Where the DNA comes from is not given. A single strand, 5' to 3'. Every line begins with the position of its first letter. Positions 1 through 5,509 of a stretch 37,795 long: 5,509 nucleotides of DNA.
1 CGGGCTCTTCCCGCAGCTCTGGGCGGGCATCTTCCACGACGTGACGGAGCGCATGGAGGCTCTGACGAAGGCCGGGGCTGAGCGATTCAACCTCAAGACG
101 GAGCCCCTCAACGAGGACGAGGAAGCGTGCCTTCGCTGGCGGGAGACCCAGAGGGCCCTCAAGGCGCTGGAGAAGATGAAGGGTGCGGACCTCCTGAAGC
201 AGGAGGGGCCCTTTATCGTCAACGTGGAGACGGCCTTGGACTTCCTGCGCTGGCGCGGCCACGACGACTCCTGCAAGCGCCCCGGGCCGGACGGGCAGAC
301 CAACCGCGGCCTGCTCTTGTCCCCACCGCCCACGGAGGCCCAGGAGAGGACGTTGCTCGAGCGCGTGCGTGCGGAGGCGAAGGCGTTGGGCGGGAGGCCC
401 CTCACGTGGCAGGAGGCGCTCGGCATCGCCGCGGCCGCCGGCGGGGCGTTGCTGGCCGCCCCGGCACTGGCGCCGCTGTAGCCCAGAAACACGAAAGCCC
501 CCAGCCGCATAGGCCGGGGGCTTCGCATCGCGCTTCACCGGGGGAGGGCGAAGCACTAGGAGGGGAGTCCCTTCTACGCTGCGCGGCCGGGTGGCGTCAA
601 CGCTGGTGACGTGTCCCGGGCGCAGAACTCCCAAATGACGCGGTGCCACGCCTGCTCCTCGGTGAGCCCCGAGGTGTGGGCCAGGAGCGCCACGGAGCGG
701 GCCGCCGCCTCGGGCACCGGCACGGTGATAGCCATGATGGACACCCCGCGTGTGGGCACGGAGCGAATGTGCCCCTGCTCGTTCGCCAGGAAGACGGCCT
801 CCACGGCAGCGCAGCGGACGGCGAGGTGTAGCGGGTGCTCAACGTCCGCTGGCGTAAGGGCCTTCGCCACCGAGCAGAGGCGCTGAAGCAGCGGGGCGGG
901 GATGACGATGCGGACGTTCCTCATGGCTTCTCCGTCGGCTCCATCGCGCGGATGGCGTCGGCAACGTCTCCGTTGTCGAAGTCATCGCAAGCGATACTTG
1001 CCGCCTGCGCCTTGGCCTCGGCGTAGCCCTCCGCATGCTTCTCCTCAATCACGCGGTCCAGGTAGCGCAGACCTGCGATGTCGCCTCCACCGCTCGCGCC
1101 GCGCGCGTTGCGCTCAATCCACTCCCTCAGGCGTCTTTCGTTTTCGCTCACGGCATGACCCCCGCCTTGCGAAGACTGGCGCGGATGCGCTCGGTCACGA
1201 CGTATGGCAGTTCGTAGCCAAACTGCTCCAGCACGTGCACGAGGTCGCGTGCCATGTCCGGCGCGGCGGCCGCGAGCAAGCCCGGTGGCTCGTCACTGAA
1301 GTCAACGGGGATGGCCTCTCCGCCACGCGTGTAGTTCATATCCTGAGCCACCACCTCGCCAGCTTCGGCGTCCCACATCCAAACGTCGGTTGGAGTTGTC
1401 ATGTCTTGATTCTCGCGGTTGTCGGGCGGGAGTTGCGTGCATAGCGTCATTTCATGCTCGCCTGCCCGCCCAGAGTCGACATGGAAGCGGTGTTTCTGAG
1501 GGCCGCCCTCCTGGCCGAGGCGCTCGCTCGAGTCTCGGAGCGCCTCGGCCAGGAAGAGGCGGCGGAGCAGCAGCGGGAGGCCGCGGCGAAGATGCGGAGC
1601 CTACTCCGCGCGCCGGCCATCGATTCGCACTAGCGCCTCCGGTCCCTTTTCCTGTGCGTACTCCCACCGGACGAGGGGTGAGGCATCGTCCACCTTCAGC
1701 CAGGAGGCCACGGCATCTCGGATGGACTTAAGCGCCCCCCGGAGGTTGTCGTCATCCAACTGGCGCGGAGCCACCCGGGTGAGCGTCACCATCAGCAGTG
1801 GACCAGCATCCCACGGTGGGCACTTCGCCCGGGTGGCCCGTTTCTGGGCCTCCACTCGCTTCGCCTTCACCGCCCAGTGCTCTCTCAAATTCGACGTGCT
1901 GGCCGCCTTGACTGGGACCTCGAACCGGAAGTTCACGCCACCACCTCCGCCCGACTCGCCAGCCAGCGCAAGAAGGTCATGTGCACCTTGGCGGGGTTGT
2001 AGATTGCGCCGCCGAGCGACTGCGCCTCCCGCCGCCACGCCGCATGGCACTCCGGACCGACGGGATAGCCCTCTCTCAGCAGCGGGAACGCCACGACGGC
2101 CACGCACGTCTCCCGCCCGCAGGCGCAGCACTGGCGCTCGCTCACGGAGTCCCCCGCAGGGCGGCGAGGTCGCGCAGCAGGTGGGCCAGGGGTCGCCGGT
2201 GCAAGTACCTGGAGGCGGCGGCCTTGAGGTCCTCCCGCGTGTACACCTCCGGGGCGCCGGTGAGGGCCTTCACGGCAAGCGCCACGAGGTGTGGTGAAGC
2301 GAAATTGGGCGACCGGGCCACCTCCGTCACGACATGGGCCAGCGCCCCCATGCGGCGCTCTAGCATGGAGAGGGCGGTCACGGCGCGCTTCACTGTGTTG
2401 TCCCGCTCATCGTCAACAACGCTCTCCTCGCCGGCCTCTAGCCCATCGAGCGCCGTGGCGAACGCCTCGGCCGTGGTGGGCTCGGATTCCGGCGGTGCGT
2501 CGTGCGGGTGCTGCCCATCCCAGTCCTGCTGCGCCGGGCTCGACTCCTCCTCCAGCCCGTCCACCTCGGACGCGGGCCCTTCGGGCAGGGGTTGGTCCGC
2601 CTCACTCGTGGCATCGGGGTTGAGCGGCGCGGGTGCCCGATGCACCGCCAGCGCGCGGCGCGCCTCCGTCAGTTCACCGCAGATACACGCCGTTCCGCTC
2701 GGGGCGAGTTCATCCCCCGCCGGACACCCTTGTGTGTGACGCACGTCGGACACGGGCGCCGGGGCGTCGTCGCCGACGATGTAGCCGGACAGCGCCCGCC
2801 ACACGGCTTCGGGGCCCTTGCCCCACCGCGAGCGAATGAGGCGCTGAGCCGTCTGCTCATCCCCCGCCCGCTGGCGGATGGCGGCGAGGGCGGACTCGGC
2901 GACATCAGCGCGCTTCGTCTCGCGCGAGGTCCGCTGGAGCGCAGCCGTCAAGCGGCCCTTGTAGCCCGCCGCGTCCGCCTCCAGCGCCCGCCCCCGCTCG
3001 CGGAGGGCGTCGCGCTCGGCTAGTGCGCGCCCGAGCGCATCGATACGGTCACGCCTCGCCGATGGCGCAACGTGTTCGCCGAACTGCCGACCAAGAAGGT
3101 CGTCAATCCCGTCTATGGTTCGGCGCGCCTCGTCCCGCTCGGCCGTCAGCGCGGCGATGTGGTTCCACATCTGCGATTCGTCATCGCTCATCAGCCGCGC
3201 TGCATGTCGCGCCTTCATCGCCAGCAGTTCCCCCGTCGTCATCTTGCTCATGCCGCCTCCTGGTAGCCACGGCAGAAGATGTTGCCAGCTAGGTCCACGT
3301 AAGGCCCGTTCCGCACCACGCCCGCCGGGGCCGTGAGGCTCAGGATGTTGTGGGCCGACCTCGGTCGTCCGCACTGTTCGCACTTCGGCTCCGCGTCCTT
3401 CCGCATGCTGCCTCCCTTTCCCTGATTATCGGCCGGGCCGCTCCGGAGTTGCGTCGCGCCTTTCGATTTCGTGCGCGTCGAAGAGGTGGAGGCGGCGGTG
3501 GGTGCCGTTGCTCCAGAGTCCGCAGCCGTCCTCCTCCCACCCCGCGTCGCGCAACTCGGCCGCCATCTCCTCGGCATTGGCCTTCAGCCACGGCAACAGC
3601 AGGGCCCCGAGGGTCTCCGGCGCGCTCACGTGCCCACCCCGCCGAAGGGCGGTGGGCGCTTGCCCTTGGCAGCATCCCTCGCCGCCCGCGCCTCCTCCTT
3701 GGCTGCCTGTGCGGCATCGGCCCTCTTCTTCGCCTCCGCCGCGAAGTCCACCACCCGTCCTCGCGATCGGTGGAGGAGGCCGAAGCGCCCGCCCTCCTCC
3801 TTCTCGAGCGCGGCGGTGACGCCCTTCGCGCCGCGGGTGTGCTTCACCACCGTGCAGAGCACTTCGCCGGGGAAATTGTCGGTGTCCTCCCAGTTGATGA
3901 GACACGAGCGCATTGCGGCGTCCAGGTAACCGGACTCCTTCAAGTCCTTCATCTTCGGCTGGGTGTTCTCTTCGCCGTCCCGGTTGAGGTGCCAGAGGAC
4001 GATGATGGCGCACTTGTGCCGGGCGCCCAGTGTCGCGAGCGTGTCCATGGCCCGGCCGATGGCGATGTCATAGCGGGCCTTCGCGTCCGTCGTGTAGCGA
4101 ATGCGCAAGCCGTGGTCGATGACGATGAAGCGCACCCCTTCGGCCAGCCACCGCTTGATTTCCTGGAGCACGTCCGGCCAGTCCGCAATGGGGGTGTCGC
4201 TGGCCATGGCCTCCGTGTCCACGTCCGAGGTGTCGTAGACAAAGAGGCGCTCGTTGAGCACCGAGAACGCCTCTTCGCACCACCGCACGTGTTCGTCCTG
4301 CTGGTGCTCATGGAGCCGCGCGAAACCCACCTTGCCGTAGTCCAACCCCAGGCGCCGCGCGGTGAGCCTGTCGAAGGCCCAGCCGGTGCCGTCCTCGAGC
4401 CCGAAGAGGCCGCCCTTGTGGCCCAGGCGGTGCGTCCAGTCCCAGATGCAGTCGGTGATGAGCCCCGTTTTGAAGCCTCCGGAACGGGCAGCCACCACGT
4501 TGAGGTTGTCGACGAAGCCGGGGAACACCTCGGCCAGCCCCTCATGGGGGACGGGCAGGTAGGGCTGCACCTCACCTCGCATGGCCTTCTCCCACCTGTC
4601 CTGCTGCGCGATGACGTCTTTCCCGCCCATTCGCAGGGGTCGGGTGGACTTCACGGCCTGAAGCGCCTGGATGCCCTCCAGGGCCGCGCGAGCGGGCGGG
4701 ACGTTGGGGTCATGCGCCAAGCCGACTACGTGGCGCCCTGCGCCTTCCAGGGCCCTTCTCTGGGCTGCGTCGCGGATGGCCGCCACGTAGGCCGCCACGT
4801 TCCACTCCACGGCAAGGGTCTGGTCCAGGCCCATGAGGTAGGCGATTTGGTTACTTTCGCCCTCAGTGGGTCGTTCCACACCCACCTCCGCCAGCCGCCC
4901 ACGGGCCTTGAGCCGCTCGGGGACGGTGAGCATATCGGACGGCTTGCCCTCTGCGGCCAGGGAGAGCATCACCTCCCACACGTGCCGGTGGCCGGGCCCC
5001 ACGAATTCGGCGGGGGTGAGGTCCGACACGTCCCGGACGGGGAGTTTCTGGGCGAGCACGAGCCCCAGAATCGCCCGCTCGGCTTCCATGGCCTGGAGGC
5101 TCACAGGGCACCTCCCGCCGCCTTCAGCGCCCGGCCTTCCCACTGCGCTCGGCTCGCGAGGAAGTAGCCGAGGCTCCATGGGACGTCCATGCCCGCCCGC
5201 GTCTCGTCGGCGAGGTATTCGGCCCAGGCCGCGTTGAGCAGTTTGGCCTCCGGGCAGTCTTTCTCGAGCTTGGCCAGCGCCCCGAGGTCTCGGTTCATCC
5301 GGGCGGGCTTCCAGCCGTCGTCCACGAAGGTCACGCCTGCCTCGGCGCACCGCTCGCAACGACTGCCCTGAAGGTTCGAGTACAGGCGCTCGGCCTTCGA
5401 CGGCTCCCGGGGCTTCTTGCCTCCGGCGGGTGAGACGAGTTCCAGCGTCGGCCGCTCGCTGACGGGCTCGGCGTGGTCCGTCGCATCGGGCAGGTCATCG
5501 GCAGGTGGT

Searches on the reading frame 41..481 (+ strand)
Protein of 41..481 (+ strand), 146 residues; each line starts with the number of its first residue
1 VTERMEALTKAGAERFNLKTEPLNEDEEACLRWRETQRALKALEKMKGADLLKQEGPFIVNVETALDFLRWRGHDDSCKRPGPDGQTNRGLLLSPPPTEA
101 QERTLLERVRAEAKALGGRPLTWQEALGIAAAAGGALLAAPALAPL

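Call 18: search_protein_families(library=pfam, alignment_id=A1, max_evalue=0.05)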
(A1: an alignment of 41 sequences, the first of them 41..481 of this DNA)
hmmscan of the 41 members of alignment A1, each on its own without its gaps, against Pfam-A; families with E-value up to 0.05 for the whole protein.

A. member 1, window:41-481:+ (146 aa): 0 families

B. families by the number of members that match (of 41 scanned): 9 families
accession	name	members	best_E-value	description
PF02026.21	RyR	1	2.9e-12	RyR domain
PF13560.12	HTH_31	1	0.0004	Helix-turn-helix domain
PF06827.20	zf-FPG_IleRS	1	0.0027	Zinc finger found in FPG and IleRS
PF05225.22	HTH_psq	1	0.0061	helix-turn-helix, Psq domain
PF04722.18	Ssu72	1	0.011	Ssu72-like protein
PF13413.12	HTH_25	1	0.013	Helix-turn-helix domain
PF08331.15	QueG_DUF1730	1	0.026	Epoxyqueuosine reductase QueG, DUF1730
PF13940.11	Ldr_toxin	1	0.044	Toxin Ldr, type I toxin-antitoxin system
PF22097.1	McpB_HAMP_1st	1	0.05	Methyl-accepting chemotaxis protein McpB, first HAMP domain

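Call 19: search_protein_families(library=phrogs, alignment_id=A1, max_evalue=0.001)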
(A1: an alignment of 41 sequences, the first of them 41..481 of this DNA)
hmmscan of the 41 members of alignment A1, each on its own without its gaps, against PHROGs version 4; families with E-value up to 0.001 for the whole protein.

A. member 1, window:41-481:+ (146 aa): 0 families

B. families by the number of members that match (of 41 scanned): 7 families
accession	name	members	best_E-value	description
phrog_5154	-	1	2e-44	-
phrog_18865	-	1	1.4e-41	-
phrog_11782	-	1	9.3e-38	-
phrog_4435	-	1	8.5e-13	-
phrog_2293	-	1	2.6e-11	-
phrog_1008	-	1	4.3e-10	DNA methyltransferase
phrog_10223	-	1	0.00069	DNA methyltransferase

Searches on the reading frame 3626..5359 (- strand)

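Call 8: search_protein_families(library=pfam, proteins=[window:3626-5359:-], max_evalue=0.01)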
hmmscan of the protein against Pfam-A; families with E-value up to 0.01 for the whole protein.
window:3626-5359:- (577 aa): 3 families
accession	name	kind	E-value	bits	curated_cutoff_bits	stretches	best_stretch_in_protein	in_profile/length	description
PF00772.26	DnaB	-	3.5e-14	53.1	23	1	89-161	4-77/103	DnaB-like helicase N terminal domain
PF03796.21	DnaB_C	-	3.8e-10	40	27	1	277-480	11-202/255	DnaB-like helicase C terminal domain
PF13481.12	AAA_25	-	1.3e-05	25.4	27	1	280-462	27-194/195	AAA domain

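Call 9: search_protein_families(library=phrogs, proteins=[window:3626-5359:-], max_evalue=0.001)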
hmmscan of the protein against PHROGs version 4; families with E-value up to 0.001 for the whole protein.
window:3626-5359:- (577 aa): 4 families
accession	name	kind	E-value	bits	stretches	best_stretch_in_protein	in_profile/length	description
phrog_19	-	DNA, RNA and nucleotide metabolism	2.6e-35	123.4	1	88-560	158-595/621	DnaB-like replicative helicase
phrog_239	-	DNA, RNA and nucleotide metabolism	1.4e-16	61.6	1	250-510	321-577/801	DNA primase/helicase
phrog_243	-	DNA, RNA and nucleotide metabolism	7.9e-07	29.3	1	285-510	36-244/273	DnaB-like replicative helicase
phrog_11530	-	unknown function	5.4e-05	24.1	1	407-485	29-109/184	-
